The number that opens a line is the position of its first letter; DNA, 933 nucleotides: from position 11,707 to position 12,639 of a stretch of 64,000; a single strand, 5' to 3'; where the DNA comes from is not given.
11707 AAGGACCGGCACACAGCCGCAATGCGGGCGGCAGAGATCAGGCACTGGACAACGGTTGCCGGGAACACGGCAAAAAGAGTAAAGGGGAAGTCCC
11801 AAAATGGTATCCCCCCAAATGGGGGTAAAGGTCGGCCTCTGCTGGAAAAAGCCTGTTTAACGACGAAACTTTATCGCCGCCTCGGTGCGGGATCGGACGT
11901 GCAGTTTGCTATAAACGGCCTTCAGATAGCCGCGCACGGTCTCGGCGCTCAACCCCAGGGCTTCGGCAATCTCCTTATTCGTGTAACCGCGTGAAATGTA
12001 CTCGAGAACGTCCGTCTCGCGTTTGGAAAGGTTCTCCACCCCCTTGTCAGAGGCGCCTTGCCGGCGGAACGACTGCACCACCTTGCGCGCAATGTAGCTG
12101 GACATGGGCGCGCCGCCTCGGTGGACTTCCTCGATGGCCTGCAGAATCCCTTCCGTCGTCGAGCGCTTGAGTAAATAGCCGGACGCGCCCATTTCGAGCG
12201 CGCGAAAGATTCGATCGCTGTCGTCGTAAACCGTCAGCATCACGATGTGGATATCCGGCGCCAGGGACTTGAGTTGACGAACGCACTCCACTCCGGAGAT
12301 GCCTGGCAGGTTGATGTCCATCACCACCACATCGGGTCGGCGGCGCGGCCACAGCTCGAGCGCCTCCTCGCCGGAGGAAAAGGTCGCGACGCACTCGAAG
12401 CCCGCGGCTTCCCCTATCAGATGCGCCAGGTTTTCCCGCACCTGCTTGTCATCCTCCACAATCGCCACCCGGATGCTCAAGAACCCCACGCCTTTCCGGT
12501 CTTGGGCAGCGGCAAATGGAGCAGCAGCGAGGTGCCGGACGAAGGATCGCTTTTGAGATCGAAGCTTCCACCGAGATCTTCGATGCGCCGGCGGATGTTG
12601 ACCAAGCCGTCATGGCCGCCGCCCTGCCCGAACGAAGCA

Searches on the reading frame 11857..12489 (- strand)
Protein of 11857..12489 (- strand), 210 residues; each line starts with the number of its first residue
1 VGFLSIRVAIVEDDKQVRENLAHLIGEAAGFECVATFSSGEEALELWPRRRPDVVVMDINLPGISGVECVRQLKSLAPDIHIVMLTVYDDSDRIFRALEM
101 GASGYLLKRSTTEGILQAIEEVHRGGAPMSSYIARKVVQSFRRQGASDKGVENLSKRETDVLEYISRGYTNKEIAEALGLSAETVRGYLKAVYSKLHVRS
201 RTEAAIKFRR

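Call 5: search_protein_families(library=pfam, proteins=[window:11857-12489:-], max_evalue=0.01)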
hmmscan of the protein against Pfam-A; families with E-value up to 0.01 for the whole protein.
window:11857-12489:- (210 aa): 11 families
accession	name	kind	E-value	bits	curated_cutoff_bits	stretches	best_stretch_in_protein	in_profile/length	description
PF00072.30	Response_reg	-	9.8e-29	100.2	30.2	1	8-120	1-111/111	Response regulator receiver domain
PF00196.25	GerE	-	5.7e-19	67.9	23.5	1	153-206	2-55/57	Bacterial regulatory proteins, luxR family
PF04545.22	Sigma70_r4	-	7e-05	22.7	24.1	1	153-187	4-39/50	Sigma-70, region 4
PF04703.18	FaeA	-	0.00023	21.8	20.7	1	159-192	3-39/62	FaeA-like protein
PF08281.18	Sigma70_r4_2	-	0.00027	21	25.7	1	167-191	25-49/54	Sigma-70, region 4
PF13412.12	HTH_24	-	0.0004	20.4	21.9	1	159-190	6-39/48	Winged helix-turn-helix DNA-binding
PF13518.12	HTH_28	-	0.00043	20.7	25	1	161-190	6-34/52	Helix-turn-helix domain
PF13384.12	HTH_23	-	0.0017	18.5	24.6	1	162-191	11-40/50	Homeodomain-like domain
PF04967.18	HTH_10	-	0.0032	17.7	23.1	1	167-196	22-51/53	HTH DNA binding domain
PF06056.18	Terminase_5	-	0.0063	16.9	20.3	0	167-190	12-35/58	Putative ATPase subunit of terminase (gpP-like)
PF07638.17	Sigma70_ECF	-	0.0084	16.5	21.1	0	166-198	149-181/185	ECF sigma factor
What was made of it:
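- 11857..12489 (-): NarL/LuxR-type response regulator. Pfam Response_reg + GerE (call 5).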

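Call 6: search_protein_families(library=ncbifam, proteins=[window:11857-12489:-], max_evalue=0.01)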
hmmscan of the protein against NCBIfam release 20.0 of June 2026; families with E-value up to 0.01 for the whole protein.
window:11857-12489:- (210 aa): 123 families (the best 25 are shown)
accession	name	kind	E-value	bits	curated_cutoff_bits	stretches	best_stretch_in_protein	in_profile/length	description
NF007935.0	PRK10651.1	equivalog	4e-42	143.8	250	1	7-206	8-208/216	two-component system response regulator NarL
NF052445.1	RespRegMctR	equivalog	3e-40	137.8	300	1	6-202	2-193/205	two-component system response regulator MctR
NF007708.0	PRK10403.1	equivalog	2.8e-37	128.2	343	1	5-208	6-208/215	nitrate/nitrite response regulator protein NarP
NF007018.1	PRK09483.1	equivalog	4.1e-37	127.9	280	1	6-203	2-198/217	UvrY/SirA/GacA family response regulator transcription factor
NF047785.1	respo_reg_MadR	equivalog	6.1e-33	113.9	300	1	6-205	1-200/209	MadR family response regulator transcription factor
NF011896.0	PRK15369.1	equivalog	1.4e-32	113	242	1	5-203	3-199/211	two component system response regulator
NF007685.0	PRK10360.1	equivalog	9.1e-30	103.9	258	1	6-205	2-189/196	response regulator transcription factor UhpA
NF006900.1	PRK09390.1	equivalog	8.7e-25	87.4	255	1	7-201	6-190/203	response regulator FixJ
NF041830.1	RR_TF_ErdR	exception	1.9e-24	86.6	390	1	43-207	41-204/213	response regulator transcription factor ErdR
NF007403.0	PRK09935.1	equivalog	2.4e-22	79.6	271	1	8-203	6-199/210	fimbria biosynthesis transcriptional regulator FimZ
NF007419.0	PRK09958.1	equivalog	3e-21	75.9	251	1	9-201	3-191/204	acid-sensing system DNA-binding response regulator EvgA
NF001965.0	PRK00742.1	subfamily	2.8e-19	69.6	293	1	5-124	3-121/357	chemotaxis-specific protein-glutamate methyltransferase CheB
NF041367.1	CheY_Halo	equivalog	7.1e-18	65.1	200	1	8-122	1-113/114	chemotaxis protein CheY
NF008677.0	PRK11697.1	equivalog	2.2e-17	63.2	246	1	6-128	2-121/238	two-component system response regulator BtsR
NF040689.1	MtrAB_MtrA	equivalog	3.2e-17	62.6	300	1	9-120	2-110/219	MtrAB system response regulator MtrA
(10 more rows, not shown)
